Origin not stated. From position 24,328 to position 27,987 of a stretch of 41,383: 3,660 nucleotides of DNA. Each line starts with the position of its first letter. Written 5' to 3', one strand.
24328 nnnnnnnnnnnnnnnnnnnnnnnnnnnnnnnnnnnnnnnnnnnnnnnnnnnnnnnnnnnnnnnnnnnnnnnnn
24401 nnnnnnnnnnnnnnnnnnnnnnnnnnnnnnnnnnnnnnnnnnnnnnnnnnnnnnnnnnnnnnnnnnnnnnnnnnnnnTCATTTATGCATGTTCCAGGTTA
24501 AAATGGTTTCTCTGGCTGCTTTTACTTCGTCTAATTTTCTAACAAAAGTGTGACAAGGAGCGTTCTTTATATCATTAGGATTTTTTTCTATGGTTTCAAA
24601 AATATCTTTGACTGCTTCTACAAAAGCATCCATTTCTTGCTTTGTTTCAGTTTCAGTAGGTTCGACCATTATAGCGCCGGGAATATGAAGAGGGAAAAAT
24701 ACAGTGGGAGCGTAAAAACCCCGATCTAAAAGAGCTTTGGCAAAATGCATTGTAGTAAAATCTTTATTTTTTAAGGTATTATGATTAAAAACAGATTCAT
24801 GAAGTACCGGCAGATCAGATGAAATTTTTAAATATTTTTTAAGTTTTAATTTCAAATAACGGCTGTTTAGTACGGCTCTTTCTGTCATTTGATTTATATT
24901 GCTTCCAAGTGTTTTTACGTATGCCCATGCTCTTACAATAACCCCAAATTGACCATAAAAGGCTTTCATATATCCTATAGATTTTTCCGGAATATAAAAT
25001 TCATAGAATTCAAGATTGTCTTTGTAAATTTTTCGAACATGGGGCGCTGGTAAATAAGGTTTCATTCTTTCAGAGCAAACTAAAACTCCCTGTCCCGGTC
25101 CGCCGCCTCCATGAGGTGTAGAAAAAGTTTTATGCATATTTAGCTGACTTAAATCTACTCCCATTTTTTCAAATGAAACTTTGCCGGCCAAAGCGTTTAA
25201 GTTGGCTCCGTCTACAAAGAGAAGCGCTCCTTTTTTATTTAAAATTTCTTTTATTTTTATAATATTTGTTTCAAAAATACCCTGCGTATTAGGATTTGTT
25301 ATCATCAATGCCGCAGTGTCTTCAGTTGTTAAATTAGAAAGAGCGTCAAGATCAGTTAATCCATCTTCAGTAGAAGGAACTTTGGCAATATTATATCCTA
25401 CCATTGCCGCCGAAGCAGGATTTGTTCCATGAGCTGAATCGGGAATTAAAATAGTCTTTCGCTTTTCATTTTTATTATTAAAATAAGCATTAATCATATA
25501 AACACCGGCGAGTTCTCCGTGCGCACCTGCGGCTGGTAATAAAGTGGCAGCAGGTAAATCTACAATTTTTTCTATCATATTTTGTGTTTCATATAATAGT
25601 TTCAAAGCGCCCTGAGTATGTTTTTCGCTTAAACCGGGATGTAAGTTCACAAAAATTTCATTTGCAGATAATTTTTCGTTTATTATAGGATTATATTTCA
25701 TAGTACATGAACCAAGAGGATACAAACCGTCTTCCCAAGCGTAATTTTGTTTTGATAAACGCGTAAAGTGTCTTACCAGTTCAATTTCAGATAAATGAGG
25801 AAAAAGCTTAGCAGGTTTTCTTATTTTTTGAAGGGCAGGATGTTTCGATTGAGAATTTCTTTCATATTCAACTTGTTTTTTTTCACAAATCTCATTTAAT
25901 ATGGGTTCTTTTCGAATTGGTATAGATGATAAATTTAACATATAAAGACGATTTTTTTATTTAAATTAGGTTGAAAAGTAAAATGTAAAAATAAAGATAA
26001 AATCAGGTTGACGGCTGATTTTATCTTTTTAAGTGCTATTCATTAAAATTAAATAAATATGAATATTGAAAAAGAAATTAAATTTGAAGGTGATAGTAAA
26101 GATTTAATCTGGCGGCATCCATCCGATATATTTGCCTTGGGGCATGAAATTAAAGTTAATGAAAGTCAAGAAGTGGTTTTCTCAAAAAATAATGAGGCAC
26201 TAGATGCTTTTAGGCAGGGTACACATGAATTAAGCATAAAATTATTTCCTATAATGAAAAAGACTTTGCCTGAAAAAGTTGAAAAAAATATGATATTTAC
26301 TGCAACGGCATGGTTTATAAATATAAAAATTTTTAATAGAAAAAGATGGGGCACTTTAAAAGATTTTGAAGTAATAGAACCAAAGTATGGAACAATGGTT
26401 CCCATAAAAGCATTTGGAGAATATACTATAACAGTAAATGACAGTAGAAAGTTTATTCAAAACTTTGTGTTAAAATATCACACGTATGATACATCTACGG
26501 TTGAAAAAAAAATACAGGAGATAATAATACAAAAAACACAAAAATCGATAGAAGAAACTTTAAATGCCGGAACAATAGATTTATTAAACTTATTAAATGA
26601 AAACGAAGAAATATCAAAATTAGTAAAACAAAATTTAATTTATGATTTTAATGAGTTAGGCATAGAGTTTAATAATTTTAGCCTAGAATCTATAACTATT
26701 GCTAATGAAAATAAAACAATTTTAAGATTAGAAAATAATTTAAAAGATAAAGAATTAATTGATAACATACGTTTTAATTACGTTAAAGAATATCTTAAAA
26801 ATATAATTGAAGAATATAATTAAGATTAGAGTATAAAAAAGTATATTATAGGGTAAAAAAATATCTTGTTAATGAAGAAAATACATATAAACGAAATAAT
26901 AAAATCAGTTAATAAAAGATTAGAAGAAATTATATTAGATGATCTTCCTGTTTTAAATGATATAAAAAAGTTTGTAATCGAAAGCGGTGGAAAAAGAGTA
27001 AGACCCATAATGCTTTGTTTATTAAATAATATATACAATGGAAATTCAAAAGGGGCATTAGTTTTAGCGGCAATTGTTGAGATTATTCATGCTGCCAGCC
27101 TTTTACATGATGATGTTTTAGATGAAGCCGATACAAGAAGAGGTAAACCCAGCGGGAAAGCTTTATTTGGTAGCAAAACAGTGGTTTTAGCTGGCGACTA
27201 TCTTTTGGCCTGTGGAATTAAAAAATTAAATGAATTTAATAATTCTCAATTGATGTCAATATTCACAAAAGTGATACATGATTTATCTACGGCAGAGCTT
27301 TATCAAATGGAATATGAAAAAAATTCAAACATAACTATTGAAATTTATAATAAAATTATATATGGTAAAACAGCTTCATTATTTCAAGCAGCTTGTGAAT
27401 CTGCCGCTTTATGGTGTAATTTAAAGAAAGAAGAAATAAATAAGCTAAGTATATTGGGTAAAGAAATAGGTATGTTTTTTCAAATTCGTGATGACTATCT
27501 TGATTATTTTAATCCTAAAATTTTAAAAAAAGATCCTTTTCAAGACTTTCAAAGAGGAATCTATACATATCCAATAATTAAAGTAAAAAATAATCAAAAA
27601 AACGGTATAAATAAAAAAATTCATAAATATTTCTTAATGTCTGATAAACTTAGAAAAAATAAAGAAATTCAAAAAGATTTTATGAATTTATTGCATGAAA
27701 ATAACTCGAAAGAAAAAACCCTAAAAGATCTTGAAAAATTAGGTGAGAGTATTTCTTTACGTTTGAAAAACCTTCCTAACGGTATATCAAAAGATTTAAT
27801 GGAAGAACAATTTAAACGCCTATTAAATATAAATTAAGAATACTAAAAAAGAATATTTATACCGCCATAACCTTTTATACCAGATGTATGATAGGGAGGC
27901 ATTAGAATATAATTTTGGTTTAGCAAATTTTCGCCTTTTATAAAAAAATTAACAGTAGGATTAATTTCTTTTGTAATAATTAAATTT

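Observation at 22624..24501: Full-length Maf-like (DUF115) protein immediately downstream of the flagellar export/basal-body operon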

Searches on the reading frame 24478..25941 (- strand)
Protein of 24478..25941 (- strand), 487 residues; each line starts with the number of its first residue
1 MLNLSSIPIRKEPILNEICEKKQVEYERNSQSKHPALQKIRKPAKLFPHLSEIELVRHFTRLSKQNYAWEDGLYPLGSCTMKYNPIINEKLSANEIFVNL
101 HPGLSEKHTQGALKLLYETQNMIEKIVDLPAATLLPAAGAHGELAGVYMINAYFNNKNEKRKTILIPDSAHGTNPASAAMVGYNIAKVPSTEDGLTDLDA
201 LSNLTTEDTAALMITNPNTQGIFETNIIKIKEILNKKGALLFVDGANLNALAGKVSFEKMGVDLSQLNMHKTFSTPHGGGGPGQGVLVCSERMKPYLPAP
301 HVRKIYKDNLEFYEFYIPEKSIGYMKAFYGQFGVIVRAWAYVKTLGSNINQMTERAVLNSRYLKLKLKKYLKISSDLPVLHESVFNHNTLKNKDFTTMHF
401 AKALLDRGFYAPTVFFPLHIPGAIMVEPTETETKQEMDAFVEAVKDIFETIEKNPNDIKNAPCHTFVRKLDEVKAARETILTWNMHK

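Call 3: search_protein_families(library=pfam, proteins=[window:24478-25941:-], max_evalue=0.01)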
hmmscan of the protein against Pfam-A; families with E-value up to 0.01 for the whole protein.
window:24478-25941:- (487 aa): 5 families
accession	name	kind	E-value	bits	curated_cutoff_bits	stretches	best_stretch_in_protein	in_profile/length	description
PF21478.3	GcvP2_C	-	2.2e-19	70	27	1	353-454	2-105/122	Glycine dehydrogenase, C-terminal domain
PF00266.25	Aminotran_5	-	1.5e-11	44.3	21.5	1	150-294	78-218/371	Aminotransferase class-V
PF02347.22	GDC-P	-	7.5e-11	42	26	1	35-298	32-284/429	Glycine cleavage system P-protein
PF01212.27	Beta_elim_lyase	-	0.0025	17.6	27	1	173-352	86-233/288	Beta-eliminating lyase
PF00155.27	Aminotran_1_2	-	0.0033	17.1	19.7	0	158-428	88-346/361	Aminotransferase class I and II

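Call 8: search_protein_families(library=ncbifam, proteins=[window:24478-25941:-], max_evalue=0.00001)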
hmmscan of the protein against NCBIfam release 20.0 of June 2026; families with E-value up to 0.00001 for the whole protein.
window:24478-25941:- (487 aa): 10 families
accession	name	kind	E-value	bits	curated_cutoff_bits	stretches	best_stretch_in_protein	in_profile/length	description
NF003346.0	PRK04366.1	equivalog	4.5e-175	583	441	1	26-483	30-487/487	aminomethyl-transferring glycine dehydrogenase subunit GcvPB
TIGR00461.1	gcvP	equivalog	6.1e-88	295.6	859.2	1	45-453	461-870/939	aminomethyl-transferring glycine dehydrogenase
NF001696.0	PRK00451.1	equivalog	6.5e-26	91.2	364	1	38-293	35-286/447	aminomethyl-transferring glycine dehydrogenase subunit GcvPA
TIGR03812.1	tyr_de_CO2_Arch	equivalog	2.2e-08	33.3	299.4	1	56-246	6-192/375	tyrosine decarboxylase MfnA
TIGR01979.1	sufS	subfamily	1.3e-07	30.9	475.1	1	155-312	101-261/403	SufS family cysteine desulfurase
TIGR02006.1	IscS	equivalog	2.9e-06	26.6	643.2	1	173-280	107-212/402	IscS subfamily cysteine desulfurase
TIGR03235.1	DNA_S_dndA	equivalog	4.1e-06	26.3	480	1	181-280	111-208/353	cysteine desulfurase DndA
NF002806.0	PRK02948.1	subfamily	5.5e-06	25.6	304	0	149-280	76-208/381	IscS subfamily cysteine desulfurase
TIGR03403.1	nifS_epsilon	equivalog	7.2e-06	25.1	587.7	0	153-281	81-211/382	NifS family cysteine desulfurase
NF010611.0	PRK14012.1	equivalog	8.4e-06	25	548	0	181-279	119-215/406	IscS subfamily cysteine desulfurase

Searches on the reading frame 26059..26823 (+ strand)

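Call 3: search_protein_families(library=pfam, proteins=[window:26059-26823:+], max_evalue=0.01)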
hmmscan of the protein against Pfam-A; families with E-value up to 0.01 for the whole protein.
window:26059-26823:+ (254 aa): 2 families
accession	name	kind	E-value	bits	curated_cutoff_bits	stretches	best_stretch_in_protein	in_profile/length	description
PF13421.11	Band_7_1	-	8.6e-26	91.3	24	1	26-222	12-203/211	SPFH domain-Band 7 family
PF01145.31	Band_7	-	4.7e-08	33.7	23.6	1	119-221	63-154/176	SPFH domain / Band 7 family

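Call 8: search_protein_families(library=ncbifam, proteins=[window:26059-26823:+], max_evalue=0.00001)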
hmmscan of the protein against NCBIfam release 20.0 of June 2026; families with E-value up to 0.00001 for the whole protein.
window:26059-26823:+ (254 aa): 0 families

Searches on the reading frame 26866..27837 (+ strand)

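Call 8: search_protein_families(library=ncbifam, proteins=[window:26866-27837:+], max_evalue=0.00001)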
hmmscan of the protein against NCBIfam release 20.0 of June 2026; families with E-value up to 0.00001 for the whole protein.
window:26866-27837:+ (323 aa): 16 families
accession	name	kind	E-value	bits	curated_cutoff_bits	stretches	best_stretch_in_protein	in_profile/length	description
TIGR02749.1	prenyl_cyano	equivalog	4.8e-49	167.1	383.2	1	8-275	10-280/322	solanesyl diphosphate synthase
NF045628.1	HxpDPsynlarge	equivalog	1.1e-48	165.9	500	1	9-320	2-307/311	hexaprenyl-diphosphate synthase large subunit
NF041003.1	GGPP_syn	equivalog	8.3e-45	153.3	500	1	7-271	5-279/326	geranylgeranyl diphosphate synthase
TIGR02748.1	GerC3_HepT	equivalog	4.7e-44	150.8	456.55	1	7-284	8-279/319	heptaprenyl diphosphate synthase component II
NF008140.0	PRK10888.1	equivalog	4.6e-43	147.8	412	1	12-246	14-249/323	octaprenyl diphosphate synthase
NF040698.1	IdsA_Meth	equivalog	2.5e-41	142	468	1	9-311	12-315/328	short chain isoprenyl diphosphate synthase IdsA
NF041169.1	f2_encap_cargo4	exception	4.5e-39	134.6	450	1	39-256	47-267/334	family 2 encapsulin nanocompartment cargo protein polyprenyl transferase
NF042417.1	NPPPS_Mycobact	equivalog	5.1e-37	127.6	600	1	25-310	39-321/335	nonaprenyl/(2E,6E)-farnesyl/geranylgeranyl diphosphat synthase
NF045485.1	FPPsyn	subfamily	7.8e-37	127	275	1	9-277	2-284/288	farnesyl diphosphate synthase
NF040627.1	GFPS_Meth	equivalog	3.4e-32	112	600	1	29-252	27-244/285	geranylfarnesyl diphosphate synthase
NF045685.1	GGPPSynCrtE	equivalog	3.6e-29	101.7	460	1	14-245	13-257/293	geranylgeranyl diphosphate synthase CrtE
NF045549.1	GGPPsyn_IdsB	equivalog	3.8e-29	101.8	475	1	39-246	62-274/346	geranylgeranyl diphosphate synthase IdsB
NF040936.1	hexpp_archaea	equivalog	4.4e-28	98.4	400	1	29-273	30-261/275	hexaprenyl pyrophosphate synthase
NF040789.2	gerfarn_diphsyn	equivalog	5.5e-24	85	560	1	7-241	6-265/345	geranylfarnesyl diphosphate synthase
NF007877.0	PRK10581.1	equivalog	7.8e-20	71.2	321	1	17-246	20-261/299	(2E,6E)-farnesyl diphosphate synthase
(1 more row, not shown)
